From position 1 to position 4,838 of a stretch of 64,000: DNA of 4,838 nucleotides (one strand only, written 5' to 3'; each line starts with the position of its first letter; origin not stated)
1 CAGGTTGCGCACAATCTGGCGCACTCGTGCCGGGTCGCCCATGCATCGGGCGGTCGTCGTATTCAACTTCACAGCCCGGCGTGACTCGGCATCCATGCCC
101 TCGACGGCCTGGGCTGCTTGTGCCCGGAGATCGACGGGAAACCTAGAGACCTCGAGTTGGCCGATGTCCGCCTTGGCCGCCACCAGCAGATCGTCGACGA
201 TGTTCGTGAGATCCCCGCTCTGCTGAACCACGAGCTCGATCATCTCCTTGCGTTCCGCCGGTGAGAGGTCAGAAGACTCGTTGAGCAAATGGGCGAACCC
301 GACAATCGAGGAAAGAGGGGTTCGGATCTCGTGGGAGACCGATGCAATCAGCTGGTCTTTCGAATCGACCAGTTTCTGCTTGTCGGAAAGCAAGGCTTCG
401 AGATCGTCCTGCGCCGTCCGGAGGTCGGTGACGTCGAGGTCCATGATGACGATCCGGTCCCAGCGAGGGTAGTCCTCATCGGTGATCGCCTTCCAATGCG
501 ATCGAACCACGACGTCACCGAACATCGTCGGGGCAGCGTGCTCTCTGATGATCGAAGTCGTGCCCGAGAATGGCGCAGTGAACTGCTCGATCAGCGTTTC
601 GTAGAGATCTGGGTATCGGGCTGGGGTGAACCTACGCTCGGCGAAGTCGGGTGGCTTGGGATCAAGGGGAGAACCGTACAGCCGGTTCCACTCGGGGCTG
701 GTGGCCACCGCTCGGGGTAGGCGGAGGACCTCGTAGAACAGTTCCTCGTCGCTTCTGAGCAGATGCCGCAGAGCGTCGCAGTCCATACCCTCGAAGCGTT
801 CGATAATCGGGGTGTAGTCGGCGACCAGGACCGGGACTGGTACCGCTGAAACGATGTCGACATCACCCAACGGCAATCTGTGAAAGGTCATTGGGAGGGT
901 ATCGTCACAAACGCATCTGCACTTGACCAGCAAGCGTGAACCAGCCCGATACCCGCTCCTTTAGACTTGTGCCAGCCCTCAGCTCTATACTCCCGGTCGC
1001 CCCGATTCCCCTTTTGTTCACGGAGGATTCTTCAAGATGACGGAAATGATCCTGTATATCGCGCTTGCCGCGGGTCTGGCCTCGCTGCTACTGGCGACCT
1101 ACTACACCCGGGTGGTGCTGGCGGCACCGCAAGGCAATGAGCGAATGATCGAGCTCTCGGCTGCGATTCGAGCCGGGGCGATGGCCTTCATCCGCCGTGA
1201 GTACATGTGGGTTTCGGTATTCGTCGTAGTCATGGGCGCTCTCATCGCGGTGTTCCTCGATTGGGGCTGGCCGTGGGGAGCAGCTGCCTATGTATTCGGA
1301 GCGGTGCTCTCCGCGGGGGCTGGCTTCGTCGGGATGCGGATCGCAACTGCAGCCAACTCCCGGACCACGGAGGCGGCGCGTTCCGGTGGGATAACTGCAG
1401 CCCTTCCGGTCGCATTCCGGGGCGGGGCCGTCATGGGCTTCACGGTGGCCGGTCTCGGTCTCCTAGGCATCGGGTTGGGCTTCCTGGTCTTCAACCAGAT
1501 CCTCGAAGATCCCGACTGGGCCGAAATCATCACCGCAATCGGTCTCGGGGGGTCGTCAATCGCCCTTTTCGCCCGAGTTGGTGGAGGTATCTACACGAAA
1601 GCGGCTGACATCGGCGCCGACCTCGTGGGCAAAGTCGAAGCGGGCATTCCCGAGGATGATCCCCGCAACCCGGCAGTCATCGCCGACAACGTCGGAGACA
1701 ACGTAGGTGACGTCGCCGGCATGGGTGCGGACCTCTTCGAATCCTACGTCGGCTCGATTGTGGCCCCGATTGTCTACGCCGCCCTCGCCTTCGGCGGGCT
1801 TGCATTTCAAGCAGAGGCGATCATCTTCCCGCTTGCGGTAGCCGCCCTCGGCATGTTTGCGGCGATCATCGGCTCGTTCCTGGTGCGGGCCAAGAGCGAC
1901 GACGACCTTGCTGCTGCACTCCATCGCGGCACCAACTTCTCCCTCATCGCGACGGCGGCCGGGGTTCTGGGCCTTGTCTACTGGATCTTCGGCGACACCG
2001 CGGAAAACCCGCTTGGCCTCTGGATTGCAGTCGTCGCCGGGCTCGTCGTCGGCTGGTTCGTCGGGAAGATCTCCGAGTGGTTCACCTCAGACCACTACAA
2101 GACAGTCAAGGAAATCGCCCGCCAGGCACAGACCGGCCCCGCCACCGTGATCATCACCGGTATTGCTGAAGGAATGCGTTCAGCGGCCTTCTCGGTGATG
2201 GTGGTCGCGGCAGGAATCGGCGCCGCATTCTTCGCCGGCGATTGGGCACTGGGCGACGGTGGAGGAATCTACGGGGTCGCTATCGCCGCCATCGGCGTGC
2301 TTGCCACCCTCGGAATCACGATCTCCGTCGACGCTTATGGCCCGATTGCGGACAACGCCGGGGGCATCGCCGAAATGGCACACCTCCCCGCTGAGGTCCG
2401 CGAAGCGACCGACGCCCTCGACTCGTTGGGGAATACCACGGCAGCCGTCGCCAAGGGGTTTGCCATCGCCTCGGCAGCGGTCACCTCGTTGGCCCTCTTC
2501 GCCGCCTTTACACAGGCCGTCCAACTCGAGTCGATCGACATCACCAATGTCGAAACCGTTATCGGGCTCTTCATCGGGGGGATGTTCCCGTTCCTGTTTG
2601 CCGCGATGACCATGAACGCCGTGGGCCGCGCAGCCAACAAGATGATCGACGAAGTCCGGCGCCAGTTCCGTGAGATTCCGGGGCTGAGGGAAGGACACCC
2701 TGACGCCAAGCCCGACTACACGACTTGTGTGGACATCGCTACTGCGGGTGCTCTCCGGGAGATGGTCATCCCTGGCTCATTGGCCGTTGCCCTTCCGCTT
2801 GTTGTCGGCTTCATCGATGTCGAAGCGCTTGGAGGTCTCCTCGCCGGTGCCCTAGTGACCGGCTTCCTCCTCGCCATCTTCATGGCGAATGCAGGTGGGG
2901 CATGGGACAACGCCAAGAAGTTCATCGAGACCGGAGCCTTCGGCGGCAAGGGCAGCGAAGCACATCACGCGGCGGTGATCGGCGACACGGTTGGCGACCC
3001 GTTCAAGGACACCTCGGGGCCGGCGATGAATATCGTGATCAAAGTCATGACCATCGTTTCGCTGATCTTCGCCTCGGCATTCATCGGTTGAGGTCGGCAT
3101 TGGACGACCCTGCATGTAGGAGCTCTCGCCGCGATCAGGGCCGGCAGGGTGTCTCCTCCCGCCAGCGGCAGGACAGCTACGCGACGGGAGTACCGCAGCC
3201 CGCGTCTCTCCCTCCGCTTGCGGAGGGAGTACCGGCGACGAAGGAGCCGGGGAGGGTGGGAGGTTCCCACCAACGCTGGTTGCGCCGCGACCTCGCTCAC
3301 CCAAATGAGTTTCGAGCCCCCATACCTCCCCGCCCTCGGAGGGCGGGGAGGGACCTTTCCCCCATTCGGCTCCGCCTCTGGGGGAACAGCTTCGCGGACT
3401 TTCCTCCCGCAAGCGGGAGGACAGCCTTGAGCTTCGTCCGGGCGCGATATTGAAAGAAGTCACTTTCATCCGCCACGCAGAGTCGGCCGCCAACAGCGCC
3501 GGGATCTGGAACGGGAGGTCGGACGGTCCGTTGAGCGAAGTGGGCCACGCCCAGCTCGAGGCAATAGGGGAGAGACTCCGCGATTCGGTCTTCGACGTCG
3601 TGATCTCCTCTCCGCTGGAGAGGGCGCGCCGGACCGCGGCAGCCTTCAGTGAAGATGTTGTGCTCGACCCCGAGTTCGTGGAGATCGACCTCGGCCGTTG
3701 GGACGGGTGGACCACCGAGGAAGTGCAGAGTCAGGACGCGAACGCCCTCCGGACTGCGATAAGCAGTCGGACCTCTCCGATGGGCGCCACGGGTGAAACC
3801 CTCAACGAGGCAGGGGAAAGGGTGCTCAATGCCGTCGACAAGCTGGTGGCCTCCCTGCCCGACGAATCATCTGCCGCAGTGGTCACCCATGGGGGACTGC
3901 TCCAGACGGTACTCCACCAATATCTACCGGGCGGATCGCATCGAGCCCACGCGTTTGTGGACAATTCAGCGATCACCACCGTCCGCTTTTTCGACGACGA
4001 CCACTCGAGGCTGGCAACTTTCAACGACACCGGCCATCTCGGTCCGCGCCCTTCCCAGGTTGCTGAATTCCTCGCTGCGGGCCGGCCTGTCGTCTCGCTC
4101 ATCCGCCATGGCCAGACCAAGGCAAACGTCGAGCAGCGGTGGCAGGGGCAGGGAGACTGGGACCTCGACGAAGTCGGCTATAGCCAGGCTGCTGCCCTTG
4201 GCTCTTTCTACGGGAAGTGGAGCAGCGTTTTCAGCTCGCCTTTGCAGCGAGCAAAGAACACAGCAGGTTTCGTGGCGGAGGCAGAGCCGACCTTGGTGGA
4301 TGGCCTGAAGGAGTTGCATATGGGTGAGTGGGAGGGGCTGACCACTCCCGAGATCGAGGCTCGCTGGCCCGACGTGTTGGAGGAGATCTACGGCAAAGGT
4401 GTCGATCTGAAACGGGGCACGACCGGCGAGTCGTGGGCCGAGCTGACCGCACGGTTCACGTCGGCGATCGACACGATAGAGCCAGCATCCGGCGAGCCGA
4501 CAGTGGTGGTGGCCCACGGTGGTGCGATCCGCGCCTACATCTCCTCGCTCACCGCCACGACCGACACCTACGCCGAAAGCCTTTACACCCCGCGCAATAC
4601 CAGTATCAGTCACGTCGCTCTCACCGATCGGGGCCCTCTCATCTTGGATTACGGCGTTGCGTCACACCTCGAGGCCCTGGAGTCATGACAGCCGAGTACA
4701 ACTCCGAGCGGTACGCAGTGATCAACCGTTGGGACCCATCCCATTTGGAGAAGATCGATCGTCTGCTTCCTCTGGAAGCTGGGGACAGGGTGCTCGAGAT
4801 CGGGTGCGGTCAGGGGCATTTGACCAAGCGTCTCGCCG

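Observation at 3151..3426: Four-copy family of mosaic, hairpin-rich intergenic repeats that I cannot assign to a known element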

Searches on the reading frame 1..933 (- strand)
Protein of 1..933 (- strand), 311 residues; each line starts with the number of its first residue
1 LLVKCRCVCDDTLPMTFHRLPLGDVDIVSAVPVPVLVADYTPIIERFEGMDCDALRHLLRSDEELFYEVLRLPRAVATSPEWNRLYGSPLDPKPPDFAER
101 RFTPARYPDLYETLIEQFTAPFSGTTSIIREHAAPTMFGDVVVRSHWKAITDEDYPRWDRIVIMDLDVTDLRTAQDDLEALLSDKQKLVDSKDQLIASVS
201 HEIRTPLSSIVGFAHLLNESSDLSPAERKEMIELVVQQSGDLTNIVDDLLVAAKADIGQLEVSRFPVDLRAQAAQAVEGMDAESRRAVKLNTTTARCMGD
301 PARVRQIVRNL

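Call 75: search_protein_families(library=pfam, proteins=[window:1-933:-], max_evalue=0.00001)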
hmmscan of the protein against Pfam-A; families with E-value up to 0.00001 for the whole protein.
window:1-933:- (311 aa): 1 family
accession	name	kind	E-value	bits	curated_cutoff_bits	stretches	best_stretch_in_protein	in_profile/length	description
PF00512.31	HisKA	-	2e-16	60.2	26.9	1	192-256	2-64/66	His Kinase A (phospho-acceptor) domain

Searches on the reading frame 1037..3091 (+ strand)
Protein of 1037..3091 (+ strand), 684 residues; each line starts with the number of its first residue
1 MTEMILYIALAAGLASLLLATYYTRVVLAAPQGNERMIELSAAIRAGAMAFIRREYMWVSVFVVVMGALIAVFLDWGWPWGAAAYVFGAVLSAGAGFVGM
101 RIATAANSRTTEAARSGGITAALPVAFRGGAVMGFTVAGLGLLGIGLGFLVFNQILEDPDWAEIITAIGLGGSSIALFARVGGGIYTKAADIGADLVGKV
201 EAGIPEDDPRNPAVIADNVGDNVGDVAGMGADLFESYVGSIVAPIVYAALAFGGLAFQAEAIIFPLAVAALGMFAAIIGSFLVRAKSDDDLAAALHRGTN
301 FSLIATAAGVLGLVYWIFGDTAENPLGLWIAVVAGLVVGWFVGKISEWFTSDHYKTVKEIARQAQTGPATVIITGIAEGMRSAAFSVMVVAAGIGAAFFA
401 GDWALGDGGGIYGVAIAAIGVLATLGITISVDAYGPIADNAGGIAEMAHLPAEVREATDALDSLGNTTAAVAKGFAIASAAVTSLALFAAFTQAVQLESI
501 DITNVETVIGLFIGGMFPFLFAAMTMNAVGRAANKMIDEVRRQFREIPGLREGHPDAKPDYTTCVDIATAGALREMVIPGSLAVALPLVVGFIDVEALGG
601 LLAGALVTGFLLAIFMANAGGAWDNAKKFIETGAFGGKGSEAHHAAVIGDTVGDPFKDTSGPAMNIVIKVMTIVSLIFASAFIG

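Call 36: find_encoding_contigs(protein=window:1037-3091:+, flank=2000, max_places=4)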
Protein window:1037-3091:+ (684 aa): no gene with exactly this product is on record in the collection.

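Call 47: search_protein_families(library=pfam, proteins=[window:1037-3091:+], max_evalue=0.001)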
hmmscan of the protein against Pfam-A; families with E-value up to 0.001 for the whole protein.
window:1037-3091:+ (684 aa): 1 family
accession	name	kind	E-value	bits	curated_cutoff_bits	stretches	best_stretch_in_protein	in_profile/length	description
PF03030.21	H_PPase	-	1.2e-258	860.5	29.7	1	15-678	2-645/645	Inorganic H+ pyrophosphatase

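Call 66: find_homologous_proteins(query=window:1037-3091:+, max_evalue=1e-100)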
Query window:1037-3091:+ (684 aa): 8000 proteins with E <= 1e-100 among 8000 candidates; the best 120 are listed.
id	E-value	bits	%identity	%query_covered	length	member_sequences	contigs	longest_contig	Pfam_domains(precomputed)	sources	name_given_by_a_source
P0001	0.0e+0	1439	100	100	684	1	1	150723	PF03030.22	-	-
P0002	0.0e+0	1408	97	100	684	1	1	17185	PF03030.22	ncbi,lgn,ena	-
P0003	0.0e+0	1401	97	100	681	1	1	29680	PF03030.22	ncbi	ncbi:MAG: sodium-translocating pyrophosphatase [Acidimicrobiia bacterium]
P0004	0.0e+0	1378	96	100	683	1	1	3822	PF03030.22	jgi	jgi:K(+)-stimulated pyrophosphate-energized sodium pump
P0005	0.0e+0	1377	96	100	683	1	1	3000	PF03030.22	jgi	jgi:K(+)-stimulated pyrophosphate-energized sodium pump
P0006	0.0e+0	1377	96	100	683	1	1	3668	PF03030.22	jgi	jgi:K(+)-stimulated pyrophosphate-energized sodium pump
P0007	0.0e+0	1375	95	100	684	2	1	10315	PF03030.22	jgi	jgi:K(+)-stimulated pyrophosphate-energized sodium pump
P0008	0.0e+0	1370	95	100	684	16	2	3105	PF03030.22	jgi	jgi:K(+)-stimulated pyrophosphate-energized sodium pump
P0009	0.0e+0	1367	95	100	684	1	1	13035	PF03030.22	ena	-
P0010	0.0e+0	1366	95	100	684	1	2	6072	PF03030.22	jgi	jgi:K(+)-stimulated pyrophosphate-energized sodium pump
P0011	0.0e+0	1366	94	100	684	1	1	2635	PF03030.22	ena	-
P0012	0.0e+0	1366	94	100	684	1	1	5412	PF03030.22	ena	-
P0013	0.0e+0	1364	95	100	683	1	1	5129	PF03030.22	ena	-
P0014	0.0e+0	1363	95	100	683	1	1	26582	PF03030.22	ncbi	ncbi:MAG: sodium-translocating pyrophosphatase [Acidimicrobiia bacterium]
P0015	0.0e+0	1356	93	100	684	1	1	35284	PF03030.22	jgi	jgi:K(+)-stimulated pyrophosphate-energized sodium pump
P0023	0.0e+0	1279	88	100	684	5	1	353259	PF03030.22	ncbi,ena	-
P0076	0.0e+0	1239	85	100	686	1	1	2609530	PF03030.22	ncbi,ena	-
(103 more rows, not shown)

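Call 67: find_encoding_contigs(protein=P0014, flank=10000, max_places=1)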
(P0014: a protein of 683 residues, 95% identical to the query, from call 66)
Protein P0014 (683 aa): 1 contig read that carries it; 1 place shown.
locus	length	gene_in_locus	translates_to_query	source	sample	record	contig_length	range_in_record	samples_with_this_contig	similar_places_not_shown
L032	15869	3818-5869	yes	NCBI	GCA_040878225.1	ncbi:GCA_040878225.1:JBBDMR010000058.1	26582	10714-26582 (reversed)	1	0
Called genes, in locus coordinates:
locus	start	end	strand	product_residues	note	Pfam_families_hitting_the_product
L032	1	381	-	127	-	?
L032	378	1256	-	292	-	PF01569:PAP2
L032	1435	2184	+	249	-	PF11731:Cdd1 (faint), PF14520:HHH_5 (faint), PF14229:DUF4332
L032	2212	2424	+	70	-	-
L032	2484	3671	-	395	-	PF00512:HisKA, PF02518:HATPase_c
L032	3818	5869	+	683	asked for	PF03030:H_PPase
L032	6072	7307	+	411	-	PF00300:His_Phos_1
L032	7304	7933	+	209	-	PF00398:RrnaAD (weak), PF13489:Methyltransf_23, PF01209:Ubie_methyltran, PF02353:CMAS, PF13847:Methyltransf_31, PF08241:Methyltransf_11, PF08242:Methyltransf_12, PF13649:Methyltransf_25, +1 more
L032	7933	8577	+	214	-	PF00075:RNase_H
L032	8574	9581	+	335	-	PF10094:DUF2332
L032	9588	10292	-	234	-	PF00106:adh_short, PF01370:Epimerase (weak), PF08659:KR (weak), PF23441:SDR (faint), PF13561:adh_short_C2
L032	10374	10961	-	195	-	PF01983:CofC, PF12804:NTP_transf_3 (weak)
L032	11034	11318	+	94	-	PF04248:NTP_transf_9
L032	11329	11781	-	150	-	PF04608:PgpA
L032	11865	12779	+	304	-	PF01063:Aminotran_4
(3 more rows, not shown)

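Call 68: find_encoding_contigs(protein=P0015, flank=10000, max_places=1)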
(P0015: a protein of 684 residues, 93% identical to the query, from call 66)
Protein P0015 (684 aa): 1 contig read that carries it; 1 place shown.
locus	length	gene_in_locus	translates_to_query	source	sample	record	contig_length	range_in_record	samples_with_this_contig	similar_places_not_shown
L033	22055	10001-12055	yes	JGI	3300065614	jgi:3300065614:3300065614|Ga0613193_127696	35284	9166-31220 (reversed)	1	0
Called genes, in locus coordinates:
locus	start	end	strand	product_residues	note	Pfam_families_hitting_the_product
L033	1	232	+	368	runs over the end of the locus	-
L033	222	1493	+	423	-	PF00437:T2SSE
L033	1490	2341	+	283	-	-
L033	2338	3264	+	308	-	PF00482:T2SSF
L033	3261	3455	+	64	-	-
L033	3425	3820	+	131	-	-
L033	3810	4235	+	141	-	-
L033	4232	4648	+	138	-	PF13400:Tad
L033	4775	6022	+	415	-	PF07690:MFS_1, PF05977:MFS_3 (weak)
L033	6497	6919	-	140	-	-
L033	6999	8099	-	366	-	PF01594:AI-2E_transport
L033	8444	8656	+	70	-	-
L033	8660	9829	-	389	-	PF00512:HisKA, PF02518:HATPase_c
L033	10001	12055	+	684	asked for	PF03030:H_PPase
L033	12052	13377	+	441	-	PF00300:His_Phos_1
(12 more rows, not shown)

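Call 69: find_encoding_contigs(protein=P0023, flank=10000, max_places=1)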
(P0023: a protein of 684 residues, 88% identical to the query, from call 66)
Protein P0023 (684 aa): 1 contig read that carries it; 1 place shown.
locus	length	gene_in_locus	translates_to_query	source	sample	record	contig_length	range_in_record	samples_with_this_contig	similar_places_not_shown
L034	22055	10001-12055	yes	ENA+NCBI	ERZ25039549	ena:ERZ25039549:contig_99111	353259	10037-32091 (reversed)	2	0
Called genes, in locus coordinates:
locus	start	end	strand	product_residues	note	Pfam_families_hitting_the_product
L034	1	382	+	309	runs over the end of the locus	PF00482:T2SSF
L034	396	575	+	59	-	-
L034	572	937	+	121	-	-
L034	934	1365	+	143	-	-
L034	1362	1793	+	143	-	PF13400:Tad (weak)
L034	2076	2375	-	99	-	-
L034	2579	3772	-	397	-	PF02720:DUF222 (faint), PF01844:HNH (weak)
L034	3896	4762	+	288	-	PF03976:PPK2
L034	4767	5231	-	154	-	-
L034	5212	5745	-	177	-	-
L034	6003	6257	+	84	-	PF23855:DUF7218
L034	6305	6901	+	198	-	-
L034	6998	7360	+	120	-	PF05239:PRC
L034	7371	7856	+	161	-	PF09537:DUF2383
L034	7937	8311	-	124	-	-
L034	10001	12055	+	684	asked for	PF03030:H_PPase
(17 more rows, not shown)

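Call 70: find_encoding_contigs(protein=P0076, flank=10000, max_places=1)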
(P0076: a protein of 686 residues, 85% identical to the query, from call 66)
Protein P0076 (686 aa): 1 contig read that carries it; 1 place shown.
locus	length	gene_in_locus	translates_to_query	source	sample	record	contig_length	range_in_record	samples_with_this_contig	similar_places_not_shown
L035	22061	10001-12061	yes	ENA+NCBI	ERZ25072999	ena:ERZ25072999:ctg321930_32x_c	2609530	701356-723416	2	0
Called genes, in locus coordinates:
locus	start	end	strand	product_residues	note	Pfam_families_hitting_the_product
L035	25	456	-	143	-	-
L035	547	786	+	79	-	PF12728:HTH_17, PF00376:MerR (weak)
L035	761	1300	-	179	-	-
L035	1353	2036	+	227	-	PF08666:SAF (weak)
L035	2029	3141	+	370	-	-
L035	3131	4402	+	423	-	PF00437:T2SSE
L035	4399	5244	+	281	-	PF00482:T2SSF (weak)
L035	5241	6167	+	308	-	PF00482:T2SSF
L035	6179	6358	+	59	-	-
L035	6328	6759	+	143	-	-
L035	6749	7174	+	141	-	-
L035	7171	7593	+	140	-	-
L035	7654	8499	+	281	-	PF00685:Sulfotransfer_1 (weak), PF13469:Sulfotransfer_3 (weak)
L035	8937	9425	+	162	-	PF13302:Acetyltransf_3, PF00583:Acetyltransf_1, PF08445:FR47 (weak)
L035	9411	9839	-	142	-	-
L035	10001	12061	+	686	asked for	PF03030:H_PPase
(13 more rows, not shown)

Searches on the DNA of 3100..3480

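Call 38: search_rna_families(source=window, start=3100, end=3480, threshold=evalue, max_evalue=10)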
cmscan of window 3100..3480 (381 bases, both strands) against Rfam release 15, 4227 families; matches with E-value up to 10: 14.
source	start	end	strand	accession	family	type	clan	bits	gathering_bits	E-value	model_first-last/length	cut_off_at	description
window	3327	3421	+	RF01039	mir-937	Gene; miRNA;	-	16.9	99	4.5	1-86/86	no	mir-937 microRNA precursor family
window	3212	3351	+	RF02794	Pab19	Gene; snRNA; snoRNA; HACA-box;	-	15.8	55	4.5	1-102/102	no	Pab19 RNA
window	3156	3233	+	RF04311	dauA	Cis-reg;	-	15.6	45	7.2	1-88/88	no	dauA ncRNA motif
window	3313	3394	-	RF03874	mir-8834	Gene; miRNA;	-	15.2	39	7.4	1-105/105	no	mir-8834 microRNA precursor family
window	3325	3349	-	RF03537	Flavi_TBFV_SL6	Cis-reg;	-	14.9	38.3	0.93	1-45/45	no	Tick-borne Flavivirus short stem-loop SL6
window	3322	3422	+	RF01762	whalefall-1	Gene; sRNA;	-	14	37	0.69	1-56/56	no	Whalefall-1 RNA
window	3245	3359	+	RF01812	Pxr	Gene; sRNA;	-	14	80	5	1-109/109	no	Pxr regulatory sRNA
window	3195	3271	+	RF01340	CRISPR-DR29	Gene; CRISPR;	-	13.7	39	6.1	1-37/37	no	CRISPR RNA direct repeat element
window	3312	3358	-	RF03811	mir-1896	Gene; miRNA;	-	13.7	100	8.5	1-81/81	no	mir-1896 microRNA precursor family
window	3250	3362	-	RF02128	GNAS-AS1_2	Gene; lncRNA;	-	13.4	47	7.8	1-118/118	no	GNAS antisense RNA 1 conserved region 2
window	3202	3353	-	RF02605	scr5239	Gene; sRNA;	-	12.6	64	8.9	1-158/158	no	Streptomyces sRNA scr5239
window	3323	3430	+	RF02342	ar7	Gene; sRNA;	-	11.9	60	4.8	1-145/145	no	Alphaproteobacterial sRNA ar7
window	3308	3398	+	RF01752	psaA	Cis-reg;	-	11.1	50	2.8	1-197/197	no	psaA RNA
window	3315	3350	-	RF02145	MEG8_1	Gene; lncRNA;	-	9.7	70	8.4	62-97/97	no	Maternally expressed 8 exon 1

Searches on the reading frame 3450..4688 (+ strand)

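Call 47: search_protein_families(library=pfam, proteins=[window:3450-4688:+], max_evalue=0.001)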
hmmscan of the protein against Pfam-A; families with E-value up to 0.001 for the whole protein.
window:3450-4688:+ (412 aa): 1 family
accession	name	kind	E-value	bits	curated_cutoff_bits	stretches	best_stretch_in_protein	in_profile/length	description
PF00300.27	His_Phos_1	-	5e-88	294.3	21.7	2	216-400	2-190/194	Histidine phosphatase superfamily (branch 1)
